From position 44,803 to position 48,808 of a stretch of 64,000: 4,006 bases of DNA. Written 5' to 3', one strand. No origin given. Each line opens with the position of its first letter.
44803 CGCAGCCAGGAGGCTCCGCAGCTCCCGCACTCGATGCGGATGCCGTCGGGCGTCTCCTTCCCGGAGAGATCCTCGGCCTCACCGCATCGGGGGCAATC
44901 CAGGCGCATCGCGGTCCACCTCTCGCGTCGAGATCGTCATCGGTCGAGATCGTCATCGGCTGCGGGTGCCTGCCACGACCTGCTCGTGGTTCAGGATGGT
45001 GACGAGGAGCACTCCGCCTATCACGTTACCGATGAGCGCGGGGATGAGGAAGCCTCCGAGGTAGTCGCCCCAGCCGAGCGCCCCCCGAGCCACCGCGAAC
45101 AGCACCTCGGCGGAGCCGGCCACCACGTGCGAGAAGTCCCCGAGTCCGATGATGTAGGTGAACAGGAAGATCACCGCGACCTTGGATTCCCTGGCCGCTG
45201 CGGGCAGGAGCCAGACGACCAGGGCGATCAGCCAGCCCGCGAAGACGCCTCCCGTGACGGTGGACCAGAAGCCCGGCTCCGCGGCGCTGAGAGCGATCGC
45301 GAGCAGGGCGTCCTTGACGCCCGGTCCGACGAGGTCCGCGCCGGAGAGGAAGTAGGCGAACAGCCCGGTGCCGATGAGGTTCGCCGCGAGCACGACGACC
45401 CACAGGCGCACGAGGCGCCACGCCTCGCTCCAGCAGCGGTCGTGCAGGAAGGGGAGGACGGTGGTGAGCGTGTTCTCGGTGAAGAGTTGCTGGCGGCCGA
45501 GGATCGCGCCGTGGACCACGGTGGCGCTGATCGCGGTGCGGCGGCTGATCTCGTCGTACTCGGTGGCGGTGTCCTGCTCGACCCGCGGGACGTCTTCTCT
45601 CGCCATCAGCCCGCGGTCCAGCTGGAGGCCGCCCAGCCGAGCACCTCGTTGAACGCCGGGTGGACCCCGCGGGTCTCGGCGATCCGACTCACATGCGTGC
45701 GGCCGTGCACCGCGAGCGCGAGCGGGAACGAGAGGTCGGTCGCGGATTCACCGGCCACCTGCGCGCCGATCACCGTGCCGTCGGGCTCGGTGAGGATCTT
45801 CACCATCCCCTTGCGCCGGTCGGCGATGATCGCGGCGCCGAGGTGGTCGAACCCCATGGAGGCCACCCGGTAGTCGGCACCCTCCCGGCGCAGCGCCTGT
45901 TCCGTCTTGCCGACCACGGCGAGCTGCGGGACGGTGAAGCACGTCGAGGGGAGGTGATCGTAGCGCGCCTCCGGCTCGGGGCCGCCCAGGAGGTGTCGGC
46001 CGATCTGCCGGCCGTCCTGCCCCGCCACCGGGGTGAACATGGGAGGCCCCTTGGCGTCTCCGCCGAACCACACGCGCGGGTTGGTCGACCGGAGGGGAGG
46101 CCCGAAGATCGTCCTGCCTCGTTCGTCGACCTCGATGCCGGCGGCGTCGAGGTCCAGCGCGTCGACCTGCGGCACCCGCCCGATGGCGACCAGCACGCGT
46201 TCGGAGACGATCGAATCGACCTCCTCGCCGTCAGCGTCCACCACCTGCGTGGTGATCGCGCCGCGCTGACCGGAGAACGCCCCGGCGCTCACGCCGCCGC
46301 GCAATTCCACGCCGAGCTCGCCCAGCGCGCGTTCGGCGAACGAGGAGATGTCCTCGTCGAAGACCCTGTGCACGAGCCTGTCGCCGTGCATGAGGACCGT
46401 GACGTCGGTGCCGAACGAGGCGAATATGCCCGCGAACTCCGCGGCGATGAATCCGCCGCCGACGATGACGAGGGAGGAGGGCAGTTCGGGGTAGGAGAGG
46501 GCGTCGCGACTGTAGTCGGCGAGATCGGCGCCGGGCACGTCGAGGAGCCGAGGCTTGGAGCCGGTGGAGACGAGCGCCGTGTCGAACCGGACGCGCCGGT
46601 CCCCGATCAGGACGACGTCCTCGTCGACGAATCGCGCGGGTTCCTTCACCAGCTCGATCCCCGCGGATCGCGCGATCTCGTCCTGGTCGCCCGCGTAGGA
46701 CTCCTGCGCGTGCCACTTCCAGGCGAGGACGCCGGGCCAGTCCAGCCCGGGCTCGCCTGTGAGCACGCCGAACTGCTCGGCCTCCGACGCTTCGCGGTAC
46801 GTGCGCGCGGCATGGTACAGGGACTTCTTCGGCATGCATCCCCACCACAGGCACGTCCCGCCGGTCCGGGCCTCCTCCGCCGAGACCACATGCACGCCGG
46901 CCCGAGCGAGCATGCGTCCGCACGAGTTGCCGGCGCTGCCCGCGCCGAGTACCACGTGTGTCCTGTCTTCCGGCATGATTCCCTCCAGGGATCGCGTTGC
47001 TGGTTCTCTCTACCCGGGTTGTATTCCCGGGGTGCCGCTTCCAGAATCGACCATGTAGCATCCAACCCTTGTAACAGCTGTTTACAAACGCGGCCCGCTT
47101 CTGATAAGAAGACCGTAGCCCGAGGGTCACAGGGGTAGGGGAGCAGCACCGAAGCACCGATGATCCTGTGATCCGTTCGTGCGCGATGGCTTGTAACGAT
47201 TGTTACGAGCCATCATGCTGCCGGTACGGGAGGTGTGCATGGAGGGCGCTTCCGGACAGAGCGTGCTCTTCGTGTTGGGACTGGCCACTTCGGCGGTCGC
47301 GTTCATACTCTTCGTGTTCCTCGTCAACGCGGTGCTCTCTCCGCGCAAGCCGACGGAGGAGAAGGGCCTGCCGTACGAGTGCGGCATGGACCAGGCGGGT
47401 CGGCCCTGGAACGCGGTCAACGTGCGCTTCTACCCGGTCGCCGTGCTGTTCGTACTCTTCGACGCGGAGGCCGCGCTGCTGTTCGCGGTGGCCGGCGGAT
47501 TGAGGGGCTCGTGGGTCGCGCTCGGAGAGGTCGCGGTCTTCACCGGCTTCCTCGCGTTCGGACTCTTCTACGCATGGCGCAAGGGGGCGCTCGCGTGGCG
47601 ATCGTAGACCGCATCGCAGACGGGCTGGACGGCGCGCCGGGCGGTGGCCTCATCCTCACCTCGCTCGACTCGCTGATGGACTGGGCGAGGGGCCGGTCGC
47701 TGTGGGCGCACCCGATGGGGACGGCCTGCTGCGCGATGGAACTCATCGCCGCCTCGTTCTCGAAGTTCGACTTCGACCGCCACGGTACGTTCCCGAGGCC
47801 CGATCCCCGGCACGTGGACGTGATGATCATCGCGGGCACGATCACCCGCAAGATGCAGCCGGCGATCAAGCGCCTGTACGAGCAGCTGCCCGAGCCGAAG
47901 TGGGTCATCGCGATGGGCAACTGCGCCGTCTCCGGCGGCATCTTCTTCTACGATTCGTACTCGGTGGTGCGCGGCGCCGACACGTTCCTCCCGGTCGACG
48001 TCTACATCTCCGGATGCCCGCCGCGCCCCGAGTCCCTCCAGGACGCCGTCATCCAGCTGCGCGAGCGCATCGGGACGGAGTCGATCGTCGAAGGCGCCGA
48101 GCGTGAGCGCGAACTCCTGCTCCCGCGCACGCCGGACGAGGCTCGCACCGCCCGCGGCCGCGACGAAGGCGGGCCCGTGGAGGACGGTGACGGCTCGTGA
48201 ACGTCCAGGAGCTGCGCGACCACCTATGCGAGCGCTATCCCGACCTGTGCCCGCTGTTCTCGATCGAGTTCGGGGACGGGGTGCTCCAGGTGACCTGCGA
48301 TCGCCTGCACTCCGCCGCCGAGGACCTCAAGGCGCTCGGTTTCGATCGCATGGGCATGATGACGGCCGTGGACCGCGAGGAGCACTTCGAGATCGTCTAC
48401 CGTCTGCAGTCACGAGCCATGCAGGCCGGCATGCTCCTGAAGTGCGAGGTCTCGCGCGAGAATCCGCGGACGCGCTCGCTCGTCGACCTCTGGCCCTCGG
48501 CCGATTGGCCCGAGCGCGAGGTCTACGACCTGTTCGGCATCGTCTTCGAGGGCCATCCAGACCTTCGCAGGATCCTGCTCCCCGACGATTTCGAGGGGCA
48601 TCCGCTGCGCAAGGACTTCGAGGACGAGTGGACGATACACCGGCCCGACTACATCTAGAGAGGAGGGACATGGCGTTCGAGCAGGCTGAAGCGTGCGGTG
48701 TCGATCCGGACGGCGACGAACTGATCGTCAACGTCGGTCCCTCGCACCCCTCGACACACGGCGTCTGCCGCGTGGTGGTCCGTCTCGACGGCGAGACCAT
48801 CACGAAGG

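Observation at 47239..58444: Eleven-gene nuoABCDHIJKLMN operon with no N-module, tightly translationally coupled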

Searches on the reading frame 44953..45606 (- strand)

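Call 11: search_protein_families(library=pfam, proteins=[window:44953-45606:-], max_evalue=0.001)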
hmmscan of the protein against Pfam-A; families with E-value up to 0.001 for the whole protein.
window:44953-45606:- (217 aa): 1 family
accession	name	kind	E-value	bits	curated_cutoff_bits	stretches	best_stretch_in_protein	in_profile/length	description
PF01226.23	Form_Nir_trans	-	1.1e-35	123.7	34.6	1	35-206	69-238/240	Formate/nitrite transporter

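Call 73: search_protein_families(library=ncbifam, proteins=[window:44953-45606:-], max_evalue=0.001)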
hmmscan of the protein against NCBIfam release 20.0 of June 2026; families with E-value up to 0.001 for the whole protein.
window:44953-45606:- (217 aa): 2 families
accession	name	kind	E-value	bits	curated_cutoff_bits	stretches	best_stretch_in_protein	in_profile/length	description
TIGR00790.1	fnt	subfamily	1.8e-16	60.4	232.3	1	36-205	60-232/239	formate/nitrite family transporter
TIGR04060.1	formate_focA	equivalog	1.3e-10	41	290.1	1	12-205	49-261/268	formate transporter FocA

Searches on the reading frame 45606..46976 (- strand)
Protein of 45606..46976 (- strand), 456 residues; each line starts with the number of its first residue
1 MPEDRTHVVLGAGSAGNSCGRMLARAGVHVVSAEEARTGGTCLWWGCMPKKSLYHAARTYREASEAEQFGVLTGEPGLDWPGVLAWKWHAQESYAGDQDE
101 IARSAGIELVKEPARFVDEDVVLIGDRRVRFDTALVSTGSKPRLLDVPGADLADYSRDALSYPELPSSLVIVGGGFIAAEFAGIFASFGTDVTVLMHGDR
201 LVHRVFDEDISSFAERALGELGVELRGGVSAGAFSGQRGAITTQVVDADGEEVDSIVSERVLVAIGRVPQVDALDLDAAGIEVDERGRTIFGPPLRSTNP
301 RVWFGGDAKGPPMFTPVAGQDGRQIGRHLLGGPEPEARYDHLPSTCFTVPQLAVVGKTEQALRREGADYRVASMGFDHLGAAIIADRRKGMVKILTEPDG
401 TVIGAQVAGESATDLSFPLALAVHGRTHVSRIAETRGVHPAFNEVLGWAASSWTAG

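Call 11: search_protein_families(library=pfam, proteins=[window:45606-46976:-], max_evalue=0.001)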
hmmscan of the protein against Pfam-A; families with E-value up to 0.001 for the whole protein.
window:45606-46976:- (456 aa): 4 families
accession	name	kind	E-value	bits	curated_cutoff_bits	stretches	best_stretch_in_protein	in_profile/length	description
PF07992.20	Pyr_redox_2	-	5.7e-52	177.4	26.1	1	7-322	3-291/291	Pyridine nucleotide-disulphide oxidoreductase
PF02852.28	Pyr_redox_dim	-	3.8e-23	82.2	25.3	1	343-450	2-110/110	Pyridine nucleotide-disulphide oxidoreductase, dimerisation domain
PF00070.33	Pyr_redox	-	2.6e-15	57.1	22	1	169-237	2-69/82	Pyridine nucleotide-disulphide oxidoreductase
PF13738.12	Pyr_redox_3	-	3.2e-06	27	30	1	135-299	129-297/305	Pyridine nucleotide-disulphide oxidoreductase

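Call 73: search_protein_families(library=ncbifam, proteins=[window:45606-46976:-], max_evalue=0.001)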
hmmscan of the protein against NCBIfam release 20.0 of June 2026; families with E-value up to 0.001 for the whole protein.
window:45606-46976:- (456 aa): 40 families (the best 25 are shown)
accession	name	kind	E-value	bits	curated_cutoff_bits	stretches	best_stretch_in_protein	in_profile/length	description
TIGR01350.1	lipoamide_DH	equivalog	7.5e-90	301.8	408.8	1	8-453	5-454/461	dihydrolipoyl dehydrogenase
NF004946.0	PRK06292.2-4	subfamily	2.6e-74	250.8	634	1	7-449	6-466/487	dihydrolipoyl dehydrogenase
TIGR02053.1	MerA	equivalog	2.8e-74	250.8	454.45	1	8-453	4-453/465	mercury(II) reductase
NF004776.0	PRK06116.1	equivalog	4.3e-71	240.2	480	1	8-444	8-444/450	glutathione-disulfide reductase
NF004943.0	PRK06292.2-1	equivalog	3.8e-69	233.6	432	1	8-451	7-453/456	dihydrolipoyl dehydrogenase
TIGR01424.1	gluta_reduc_2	equivalog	2.1e-67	227.7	606.05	1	8-444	6-440/446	glutathione-disulfide reductase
NF004992.0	PRK06370.1-4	equivalog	3.7e-67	226.8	629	1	7-446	7-448/459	FAD-containing oxidoreductase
NF004947.0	PRK06292.2-5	equivalog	1.1e-64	219.1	592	1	8-452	7-457/474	dihydrolipoyl dehydrogenase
NF005884.0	PRK07846.1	equivalog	2.7e-63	214.2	501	1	8-446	7-444/454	mycothione reductase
NF004991.0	PRK06370.1-3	subfamily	1.4e-61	208.6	620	1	7-454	38-488/509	FAD-containing oxidoreductase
NF004939.0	PRK06292.1-1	equivalog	5.9e-57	193.4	435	1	8-448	9-453/476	dihydrolipoyl dehydrogenase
TIGR03452.1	mycothione_red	equivalog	8.7e-57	193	635.65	1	8-446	6-445/452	mycothione reductase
NF004945.0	PRK06292.2-3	equivalog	6e-55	187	494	1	8-448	7-447/457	dihydrolipoyl dehydrogenase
NF003585.0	PRK05249.1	equivalog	1.8e-54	185.1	465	1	8-417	10-421/464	Si-specific NAD(P)(+) transhydrogenase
TIGR01421.1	gluta_reduc_1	equivalog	2.7e-53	181.8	556.15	1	7-444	5-444/450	glutathione-disulfide reductase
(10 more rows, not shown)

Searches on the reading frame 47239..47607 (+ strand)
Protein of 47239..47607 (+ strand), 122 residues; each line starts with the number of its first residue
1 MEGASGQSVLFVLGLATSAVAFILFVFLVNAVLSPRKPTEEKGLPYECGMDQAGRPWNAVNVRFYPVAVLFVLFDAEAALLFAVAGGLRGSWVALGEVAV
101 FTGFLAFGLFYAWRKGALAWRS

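Call 5: search_protein_families(library=pfam, proteins=[window:47239-47607:+], max_evalue=0.01)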
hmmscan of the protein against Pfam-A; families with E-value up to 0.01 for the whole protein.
window:47239-47607:+ (122 aa): 1 family
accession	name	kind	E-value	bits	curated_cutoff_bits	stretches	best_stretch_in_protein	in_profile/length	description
PF00507.24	Oxidored_q4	-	1.6e-28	99.2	23.3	1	24-120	2-99/99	NADH-ubiquinone/plastoquinone oxidoreductase, chain 3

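Call 6: search_protein_families(library=ncbifam, proteins=[window:47239-47607:+], max_evalue=0.001)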
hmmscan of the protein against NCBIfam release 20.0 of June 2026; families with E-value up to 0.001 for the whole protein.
window:47239-47607:+ (122 aa): 5 families
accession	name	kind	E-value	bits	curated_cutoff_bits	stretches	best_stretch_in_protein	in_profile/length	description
NF006303.0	PRK08489.1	equivalog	8e-17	62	145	1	11-122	14-127/129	NAD(P)H-quinone oxidoreductase subunit 3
NF005839.0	PRK07756.1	equivalog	5.6e-15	55.7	163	1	25-120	25-121/122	NADH-quinone oxidoreductase subunit A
NF005922.0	PRK07928.1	equivalog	1.1e-14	54.8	155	1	12-120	7-118/119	NADH-quinone oxidoreductase subunit A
NF005022.0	PRK06432.1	equivalog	1.8e-05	24.8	164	1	44-120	72-149/151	NADH dehydrogenase subunit A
NF004727.0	PRK06073.1-2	equivalog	0.00093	19.3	101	0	13-86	9-81/120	NADH dehydrogenase subunit A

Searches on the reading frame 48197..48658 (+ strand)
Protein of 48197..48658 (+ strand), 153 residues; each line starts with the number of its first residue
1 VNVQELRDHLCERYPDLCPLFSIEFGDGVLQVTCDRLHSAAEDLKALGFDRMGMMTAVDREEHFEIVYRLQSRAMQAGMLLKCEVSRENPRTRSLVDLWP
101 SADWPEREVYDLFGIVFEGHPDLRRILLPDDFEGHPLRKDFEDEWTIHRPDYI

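Call 5: search_protein_families(library=pfam, proteins=[window:48197-48658:+], max_evalue=0.01)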
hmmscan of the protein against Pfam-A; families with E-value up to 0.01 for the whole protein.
window:48197-48658:+ (153 aa): 1 family
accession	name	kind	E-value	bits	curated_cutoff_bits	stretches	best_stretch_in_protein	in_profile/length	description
PF00329.25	Complex1_30kDa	-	1e-39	136.4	22.5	1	31-142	2-119/124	Respiratory-chain NADH dehydrogenase, 30 Kd subunit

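Call 6: search_protein_families(library=ncbifam, proteins=[window:48197-48658:+], max_evalue=0.001)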
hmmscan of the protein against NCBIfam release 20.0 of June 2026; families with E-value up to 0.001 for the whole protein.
window:48197-48658:+ (153 aa): 17 families
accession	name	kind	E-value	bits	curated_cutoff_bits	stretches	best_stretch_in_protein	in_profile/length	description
TIGR01961.1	NuoC_fam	subfamily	3.8e-36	124.3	122.45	1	32-142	5-119/122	NADH (or F420H2) dehydrogenase, subunit C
NF004737.0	PRK06074.2-4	equivalog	1.2e-35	122.7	144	1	25-142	11-125/150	NADH-quinone oxidoreductase subunit C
NF005832.0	PRK07735.1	equivalog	1e-34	120.6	431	1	38-143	317-425/430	NADH-quinone oxidoreductase subunit C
NF004733.0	PRK06074.1-5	equivalog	3.5e-28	98.6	225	1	3-141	6-149/203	NADH-quinone oxidoreductase subunit C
NF005856.0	PRK07785.1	equivalog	5.3e-27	95.2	224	1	46-141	123-222/246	NADH-quinone oxidoreductase subunit C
NF006304.0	PRK08491.1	equivalog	1.3e-26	93.8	228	1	23-141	54-174/263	NADH-quinone oxidoreductase subunit C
NF009141.0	PRK12494.1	equivalog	4e-26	91.9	175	1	29-141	45-163/175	NAD(P)H-quinone oxidoreductase subunit J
NF009808.0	PRK13292.1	equivalog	1.3e-25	89.5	1156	1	59-144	289-376/791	NADH-quinone oxidoreductase subunit B/C/D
NF008728.0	PRK11742.1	equivalog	1.8e-23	82.8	840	1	59-144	90-175/598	NADH-quinone oxidoreductase subunit C/D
NF004734.0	PRK06074.2-1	equivalog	3.8e-23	82.3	169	1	37-141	38-149/164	NADH-quinone oxidoreductase subunit C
NF040611.1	F420_dehyd_FpoC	exception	7.4e-23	81.2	220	1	31-143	32-148/158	F420H2 dehydrogenase subunit FpoC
NF004735.0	PRK06074.2-2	equivalog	1.1e-22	80.6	176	1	36-142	37-147/158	NADH-quinone oxidoreductase subunit C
NF004730.0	PRK06074.1-1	equivalog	8.6e-22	78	193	1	48-141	62-156/200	NADH-quinone oxidoreductase subunit C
NF004732.0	PRK06074.1-4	equivalog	2.9e-21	76.3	376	1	61-141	114-195/250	NADH-quinone oxidoreductase subunit C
NF004731.0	PRK06074.1-3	equivalog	1.1e-19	71.1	303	1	58-142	63-146/207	NADH-quinone oxidoreductase subunit C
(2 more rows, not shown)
